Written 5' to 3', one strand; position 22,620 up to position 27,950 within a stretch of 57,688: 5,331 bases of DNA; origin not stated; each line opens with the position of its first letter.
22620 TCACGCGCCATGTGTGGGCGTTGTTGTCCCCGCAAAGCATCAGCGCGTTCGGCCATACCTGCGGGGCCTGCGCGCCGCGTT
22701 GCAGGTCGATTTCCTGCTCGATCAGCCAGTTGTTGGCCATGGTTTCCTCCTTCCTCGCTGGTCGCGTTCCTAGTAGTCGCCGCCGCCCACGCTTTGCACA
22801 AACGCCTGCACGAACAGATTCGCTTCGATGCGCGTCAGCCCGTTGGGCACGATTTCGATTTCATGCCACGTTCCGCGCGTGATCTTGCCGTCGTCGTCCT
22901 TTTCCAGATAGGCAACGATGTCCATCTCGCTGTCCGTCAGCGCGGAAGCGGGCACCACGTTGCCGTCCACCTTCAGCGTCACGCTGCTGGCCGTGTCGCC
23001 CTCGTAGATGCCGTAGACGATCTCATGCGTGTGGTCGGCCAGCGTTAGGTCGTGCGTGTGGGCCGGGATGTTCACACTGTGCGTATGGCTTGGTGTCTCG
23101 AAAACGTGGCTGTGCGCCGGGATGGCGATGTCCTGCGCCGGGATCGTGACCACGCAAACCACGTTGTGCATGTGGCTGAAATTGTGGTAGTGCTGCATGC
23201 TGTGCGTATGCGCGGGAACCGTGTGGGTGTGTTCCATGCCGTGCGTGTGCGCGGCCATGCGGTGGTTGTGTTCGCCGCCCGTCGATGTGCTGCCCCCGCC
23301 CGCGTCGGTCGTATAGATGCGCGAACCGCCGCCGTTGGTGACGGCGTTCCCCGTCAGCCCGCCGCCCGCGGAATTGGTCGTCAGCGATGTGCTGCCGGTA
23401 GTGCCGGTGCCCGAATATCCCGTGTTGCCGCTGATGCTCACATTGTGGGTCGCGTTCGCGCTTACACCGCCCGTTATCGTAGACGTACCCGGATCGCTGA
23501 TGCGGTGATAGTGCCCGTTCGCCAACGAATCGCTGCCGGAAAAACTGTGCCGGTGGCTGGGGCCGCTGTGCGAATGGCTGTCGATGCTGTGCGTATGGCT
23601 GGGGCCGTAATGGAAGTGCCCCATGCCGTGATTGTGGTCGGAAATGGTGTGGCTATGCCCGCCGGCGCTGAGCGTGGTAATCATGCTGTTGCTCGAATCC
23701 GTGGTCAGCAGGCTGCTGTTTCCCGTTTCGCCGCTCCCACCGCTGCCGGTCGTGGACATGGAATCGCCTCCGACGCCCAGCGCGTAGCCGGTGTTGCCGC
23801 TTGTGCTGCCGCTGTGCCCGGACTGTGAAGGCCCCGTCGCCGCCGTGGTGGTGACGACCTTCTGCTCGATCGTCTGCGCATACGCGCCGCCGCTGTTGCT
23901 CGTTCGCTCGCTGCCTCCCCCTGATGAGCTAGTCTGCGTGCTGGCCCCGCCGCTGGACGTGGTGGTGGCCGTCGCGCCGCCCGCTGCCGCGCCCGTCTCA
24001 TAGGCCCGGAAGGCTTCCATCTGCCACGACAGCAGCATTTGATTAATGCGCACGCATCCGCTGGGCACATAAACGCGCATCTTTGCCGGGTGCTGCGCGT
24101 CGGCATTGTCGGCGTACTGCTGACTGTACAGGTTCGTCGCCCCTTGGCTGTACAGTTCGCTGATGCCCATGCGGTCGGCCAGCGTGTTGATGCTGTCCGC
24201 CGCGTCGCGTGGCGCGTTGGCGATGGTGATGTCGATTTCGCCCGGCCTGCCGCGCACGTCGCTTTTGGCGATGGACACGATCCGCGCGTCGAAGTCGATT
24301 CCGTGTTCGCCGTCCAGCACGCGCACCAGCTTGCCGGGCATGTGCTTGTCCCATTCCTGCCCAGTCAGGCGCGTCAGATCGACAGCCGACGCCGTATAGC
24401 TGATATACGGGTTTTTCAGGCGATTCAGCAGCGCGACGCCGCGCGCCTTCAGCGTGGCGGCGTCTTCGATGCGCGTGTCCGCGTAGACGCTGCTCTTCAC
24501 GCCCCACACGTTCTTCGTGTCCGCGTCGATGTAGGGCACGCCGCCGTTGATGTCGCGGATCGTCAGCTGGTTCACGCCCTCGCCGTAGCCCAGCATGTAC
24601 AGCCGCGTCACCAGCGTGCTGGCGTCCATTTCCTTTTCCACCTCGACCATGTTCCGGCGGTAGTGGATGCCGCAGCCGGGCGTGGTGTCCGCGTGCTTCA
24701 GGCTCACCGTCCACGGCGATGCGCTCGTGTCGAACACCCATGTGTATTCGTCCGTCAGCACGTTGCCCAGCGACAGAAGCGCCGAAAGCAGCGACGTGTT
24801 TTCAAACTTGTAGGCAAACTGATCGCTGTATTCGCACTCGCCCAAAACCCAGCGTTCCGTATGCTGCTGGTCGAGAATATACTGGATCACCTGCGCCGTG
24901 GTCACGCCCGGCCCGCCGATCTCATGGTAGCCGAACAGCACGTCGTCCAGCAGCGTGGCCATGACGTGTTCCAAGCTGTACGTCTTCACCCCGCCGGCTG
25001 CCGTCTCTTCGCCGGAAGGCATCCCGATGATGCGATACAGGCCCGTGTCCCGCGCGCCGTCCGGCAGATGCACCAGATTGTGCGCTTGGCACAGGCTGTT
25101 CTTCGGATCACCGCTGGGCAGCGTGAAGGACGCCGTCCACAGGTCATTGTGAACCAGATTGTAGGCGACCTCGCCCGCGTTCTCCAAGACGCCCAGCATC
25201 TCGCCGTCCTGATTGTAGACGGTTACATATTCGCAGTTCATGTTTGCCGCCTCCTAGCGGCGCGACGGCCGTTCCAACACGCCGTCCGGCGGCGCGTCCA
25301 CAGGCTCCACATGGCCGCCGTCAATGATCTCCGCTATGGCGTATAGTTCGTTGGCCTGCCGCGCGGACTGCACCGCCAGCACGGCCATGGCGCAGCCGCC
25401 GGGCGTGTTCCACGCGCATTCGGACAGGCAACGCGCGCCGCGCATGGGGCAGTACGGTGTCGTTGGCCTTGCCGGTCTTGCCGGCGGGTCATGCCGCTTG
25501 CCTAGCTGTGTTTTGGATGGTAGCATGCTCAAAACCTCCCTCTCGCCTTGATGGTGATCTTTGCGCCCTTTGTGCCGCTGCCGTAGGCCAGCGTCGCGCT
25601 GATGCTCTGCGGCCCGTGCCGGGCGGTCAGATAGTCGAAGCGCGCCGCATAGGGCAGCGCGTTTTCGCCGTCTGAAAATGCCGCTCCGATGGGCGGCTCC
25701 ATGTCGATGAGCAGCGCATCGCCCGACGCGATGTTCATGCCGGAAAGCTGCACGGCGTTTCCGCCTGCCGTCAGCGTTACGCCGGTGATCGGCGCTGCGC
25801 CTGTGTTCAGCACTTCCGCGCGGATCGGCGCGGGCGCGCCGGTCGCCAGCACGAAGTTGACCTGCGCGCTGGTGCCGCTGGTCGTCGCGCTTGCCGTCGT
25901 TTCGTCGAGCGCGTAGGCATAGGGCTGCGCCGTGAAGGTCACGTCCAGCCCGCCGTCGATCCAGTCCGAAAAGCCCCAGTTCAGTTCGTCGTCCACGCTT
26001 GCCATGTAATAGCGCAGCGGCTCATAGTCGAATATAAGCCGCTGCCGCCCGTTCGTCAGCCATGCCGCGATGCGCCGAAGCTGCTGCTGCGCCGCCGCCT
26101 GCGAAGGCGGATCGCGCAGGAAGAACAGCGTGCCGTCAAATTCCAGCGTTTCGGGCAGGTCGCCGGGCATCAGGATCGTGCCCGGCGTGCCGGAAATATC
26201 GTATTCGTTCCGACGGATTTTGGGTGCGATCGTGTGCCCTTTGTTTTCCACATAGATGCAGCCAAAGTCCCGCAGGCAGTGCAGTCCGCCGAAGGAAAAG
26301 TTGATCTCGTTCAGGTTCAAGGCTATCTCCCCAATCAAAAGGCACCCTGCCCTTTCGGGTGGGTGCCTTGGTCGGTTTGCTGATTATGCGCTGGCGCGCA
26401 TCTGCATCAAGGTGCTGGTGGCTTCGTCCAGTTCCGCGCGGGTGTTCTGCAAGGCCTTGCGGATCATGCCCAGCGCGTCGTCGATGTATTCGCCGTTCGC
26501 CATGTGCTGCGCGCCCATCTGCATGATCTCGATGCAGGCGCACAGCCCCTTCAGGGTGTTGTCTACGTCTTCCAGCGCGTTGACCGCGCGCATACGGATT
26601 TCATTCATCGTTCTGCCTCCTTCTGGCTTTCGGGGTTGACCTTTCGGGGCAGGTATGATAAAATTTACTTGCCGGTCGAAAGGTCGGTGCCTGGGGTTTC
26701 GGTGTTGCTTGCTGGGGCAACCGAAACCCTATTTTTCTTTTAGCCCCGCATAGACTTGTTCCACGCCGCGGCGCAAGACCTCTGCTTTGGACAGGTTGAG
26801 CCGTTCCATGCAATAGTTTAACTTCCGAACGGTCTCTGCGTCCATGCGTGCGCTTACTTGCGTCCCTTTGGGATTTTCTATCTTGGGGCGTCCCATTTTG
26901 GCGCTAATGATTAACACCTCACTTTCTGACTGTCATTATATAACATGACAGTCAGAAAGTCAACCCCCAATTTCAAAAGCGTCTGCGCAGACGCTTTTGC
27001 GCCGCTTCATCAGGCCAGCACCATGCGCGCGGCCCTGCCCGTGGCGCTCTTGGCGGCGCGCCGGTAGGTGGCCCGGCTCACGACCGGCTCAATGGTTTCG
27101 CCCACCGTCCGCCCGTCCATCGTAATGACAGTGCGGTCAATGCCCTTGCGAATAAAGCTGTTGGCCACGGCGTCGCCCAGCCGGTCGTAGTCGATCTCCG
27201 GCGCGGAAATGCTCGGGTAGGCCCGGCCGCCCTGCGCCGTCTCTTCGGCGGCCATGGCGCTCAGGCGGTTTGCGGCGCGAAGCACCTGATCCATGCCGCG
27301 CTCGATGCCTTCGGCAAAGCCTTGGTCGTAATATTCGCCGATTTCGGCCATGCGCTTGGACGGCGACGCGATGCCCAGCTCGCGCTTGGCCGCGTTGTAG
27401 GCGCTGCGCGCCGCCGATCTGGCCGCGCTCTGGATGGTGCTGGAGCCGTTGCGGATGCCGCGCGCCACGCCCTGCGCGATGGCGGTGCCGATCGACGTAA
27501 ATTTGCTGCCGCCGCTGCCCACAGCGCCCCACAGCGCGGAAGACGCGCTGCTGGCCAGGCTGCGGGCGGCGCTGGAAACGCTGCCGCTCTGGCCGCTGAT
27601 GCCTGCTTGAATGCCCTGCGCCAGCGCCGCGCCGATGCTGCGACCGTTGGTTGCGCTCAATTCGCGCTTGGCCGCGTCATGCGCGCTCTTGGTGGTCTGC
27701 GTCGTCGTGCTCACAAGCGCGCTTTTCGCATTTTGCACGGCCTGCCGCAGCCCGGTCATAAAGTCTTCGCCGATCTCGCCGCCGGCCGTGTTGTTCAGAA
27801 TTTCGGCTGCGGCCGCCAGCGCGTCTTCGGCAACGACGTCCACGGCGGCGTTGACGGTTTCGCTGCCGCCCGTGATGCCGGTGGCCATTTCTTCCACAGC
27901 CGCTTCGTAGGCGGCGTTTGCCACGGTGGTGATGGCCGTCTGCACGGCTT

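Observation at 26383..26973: Self-contained regulatory cassette (RHH repressor - antisense RNA - 74-aa unknown) inserted between tape-measure and distal-tail genes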

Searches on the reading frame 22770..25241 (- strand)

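Call 6: search_protein_families(library=pfam, proteins=[window:22770-25241:-], max_evalue=1)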
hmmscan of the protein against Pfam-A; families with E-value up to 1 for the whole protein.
window:22770-25241:- (823 aa): 2 families
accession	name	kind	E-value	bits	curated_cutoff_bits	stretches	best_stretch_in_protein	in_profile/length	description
PF06605.17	Prophage_tail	-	2.7e-29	103.1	31.3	1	111-351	18-247/250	Prophage endopeptidase tail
PF18994.6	Prophage_tailD1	-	0.13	12.9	23.6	1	7-60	2-58/84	Prophage endopeptidase tail N-terminal domain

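Call 7: search_protein_families(library=phrogs, proteins=[window:22770-25241:-], max_evalue=1)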
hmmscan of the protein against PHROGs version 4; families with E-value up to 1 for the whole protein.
window:22770-25241:- (823 aa): 15 families
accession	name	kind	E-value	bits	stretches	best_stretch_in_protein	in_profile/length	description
phrog_4311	-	head and packaging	9.1e-190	633.4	2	7-566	3-559/651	minor head protein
phrog_22322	-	tail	2.8e-26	93.2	1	7-325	13-327/562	tail protein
phrog_3475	-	tail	6.3e-25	88.5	1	11-438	401-799/841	minor tail protein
phrog_5555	-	tail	1.9e-14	53.9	1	157-356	157-355/788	tail protein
phrog_12312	-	head and packaging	4.9e-12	46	1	129-326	115-341/784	virion structural protein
phrog_3558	-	tail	2.6e-11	43.7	1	192-323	215-357/1047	tail protein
phrog_18110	-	unknown function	7e-08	32.4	1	193-325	172-299/567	-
phrog_8469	-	tail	1.8e-05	25.2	1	706-763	189-245/303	tail fiber protein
phrog_6211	-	tail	0.00043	19.3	1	249-356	418-523/1168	minor tail protein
phrog_12244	-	unknown function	0.001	18.5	1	223-323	230-338/720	-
phrog_32822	-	head and packaging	0.0013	17.4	1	611-816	1355-1547/1548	virion structural protein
phrog_31611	-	tail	0.013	15.7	1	698-742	242-284/385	tail collar protein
phrog_1775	-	head and packaging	0.047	12.1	1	197-296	200-307/1609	minor head protein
phrog_27402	-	unknown function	0.25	12.9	0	287-338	28-82/93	-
phrog_7142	-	tail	0.29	10.6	1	186-240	180-236/622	tail protein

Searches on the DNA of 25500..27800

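Call 8: search_rna_families(source=window, start=25500, end=27800, threshold=evalue, max_evalue=10)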
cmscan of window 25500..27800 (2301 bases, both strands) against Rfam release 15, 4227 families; matches with E-value up to 10: 12.
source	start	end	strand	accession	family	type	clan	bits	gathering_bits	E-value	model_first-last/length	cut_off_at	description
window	26905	26996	-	RF01645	ceN58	Gene; snRNA; snoRNA; HACA-box;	-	22.5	60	0.16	1-139/139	no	Nematode snoRNA ceN58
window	26909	26972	-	RF03719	mir-3914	Gene; miRNA;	-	21.1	97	0.35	1-95/95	no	mir-3914 microRNA precursor family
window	26921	26960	-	RF04068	mir-3927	Gene; miRNA;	-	20.2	90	2.3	23-63/85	no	mir-3927 microRNA precursor family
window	26921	26960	+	RF04068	mir-3927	Gene; miRNA;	-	19.4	90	3.6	23-63/85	no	mir-3927 microRNA precursor family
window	27511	27574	+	RF04126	mir-9198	Gene; miRNA;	-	18.2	92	5.4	1-79/79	no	mir-9198 microRNA precursor family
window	26917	26961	-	RF04151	MIR4387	Gene; miRNA;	CL00144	17.2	84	5.2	1-109/109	no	MIR4387 microRNA precursor family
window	26920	26964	+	RF04151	MIR4387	Gene; miRNA;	CL00144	16.7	84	6.9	1-109/109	no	MIR4387 microRNA precursor family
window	26568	26588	-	RF01111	SBWMV2_UPD-PKk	Cis-reg;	-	16.6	35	8.6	1-21/21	no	Pseudoknot of upstream pseudoknot domain (UPD) of the 3'UTR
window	26910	26971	-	RF00130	mir-192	Gene; miRNA;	-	15.6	54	5.2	1-76/76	no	mir-192/215 microRNA precursor family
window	27455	27561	-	RF02222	sX2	Gene; sRNA;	-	14.3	40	7.6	1-110/110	no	Xanthomonas sRNA sX2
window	26952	26997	+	RF02503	Atu_C9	Gene; sRNA;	-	13.6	40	1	139-192/192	no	Rhizobiales sRNA Atu_C9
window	25831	25880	+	RF00223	IRES_Bip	Cis-reg; IRES;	-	9.2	40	6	1-263/263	no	bip internal ribosome entry site (IRES)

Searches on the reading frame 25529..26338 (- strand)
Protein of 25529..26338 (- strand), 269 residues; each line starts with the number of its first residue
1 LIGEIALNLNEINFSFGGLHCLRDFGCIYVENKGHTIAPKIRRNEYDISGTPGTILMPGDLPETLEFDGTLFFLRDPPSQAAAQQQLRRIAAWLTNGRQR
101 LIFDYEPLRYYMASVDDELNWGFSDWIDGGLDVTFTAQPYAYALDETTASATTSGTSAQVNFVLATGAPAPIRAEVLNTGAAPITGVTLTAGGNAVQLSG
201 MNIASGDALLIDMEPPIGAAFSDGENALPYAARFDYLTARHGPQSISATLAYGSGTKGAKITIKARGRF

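Call 6: search_protein_families(library=pfam, proteins=[window:25529-26338:-], max_evalue=1)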
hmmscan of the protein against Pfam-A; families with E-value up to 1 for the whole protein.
window:25529-26338:- (269 aa): 1 family
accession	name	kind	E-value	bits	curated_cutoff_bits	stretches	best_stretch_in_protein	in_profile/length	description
PF05709.17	Sipho_tail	-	0.019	15.6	24.2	1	78-119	59-101/118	Phage tail protein RIFT-related domain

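Call 7: search_protein_families(library=phrogs, proteins=[window:25529-26338:-], max_evalue=1)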
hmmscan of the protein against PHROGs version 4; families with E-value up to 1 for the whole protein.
window:25529-26338:- (269 aa): 3 families
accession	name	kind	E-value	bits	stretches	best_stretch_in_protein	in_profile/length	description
phrog_33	-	tail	2.3e-23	84.1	1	11-269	33-277/651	distal tail protein Dit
phrog_202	-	tail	5.3e-11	43.1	1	9-189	18-197/523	distal tail protein Dit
phrog_36909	-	unknown function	0.0071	17.7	1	6-28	8-30/72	-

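Call 58: find_related_loci(query=window:25529-26338:-, collection=viral_contigs, flank=2500)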
Query window:25529-26338:- (269 aa) in viral_contigs; peptide patterns used: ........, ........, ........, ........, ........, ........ (x = any residue, [..] = any of these).
31 stretches matched a pattern; 12 encode a relative of the query (tblastn E <= 1e-3); 12 distinct loci.
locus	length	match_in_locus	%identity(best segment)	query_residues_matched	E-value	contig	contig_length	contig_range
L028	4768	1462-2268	97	1-269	3e-180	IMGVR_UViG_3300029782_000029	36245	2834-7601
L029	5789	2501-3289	68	7-269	2e-124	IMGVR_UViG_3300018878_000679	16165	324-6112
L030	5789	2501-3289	68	7-269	2e-124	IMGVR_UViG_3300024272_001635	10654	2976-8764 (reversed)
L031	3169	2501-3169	69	7-229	1e-107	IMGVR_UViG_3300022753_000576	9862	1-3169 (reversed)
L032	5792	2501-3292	56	7-269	7e-101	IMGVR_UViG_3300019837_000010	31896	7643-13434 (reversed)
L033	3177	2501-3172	56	7-229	2e-86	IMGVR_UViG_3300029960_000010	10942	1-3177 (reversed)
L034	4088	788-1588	50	3-269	2e-80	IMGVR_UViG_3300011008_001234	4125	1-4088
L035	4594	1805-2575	50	9-269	3e-76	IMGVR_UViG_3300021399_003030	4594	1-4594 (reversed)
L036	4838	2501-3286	50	3-269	2e-76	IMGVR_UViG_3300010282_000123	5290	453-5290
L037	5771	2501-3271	50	9-269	3e-76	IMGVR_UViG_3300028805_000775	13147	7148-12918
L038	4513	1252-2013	44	6-254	3e-60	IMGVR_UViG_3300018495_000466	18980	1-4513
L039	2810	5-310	57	169-269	1e-31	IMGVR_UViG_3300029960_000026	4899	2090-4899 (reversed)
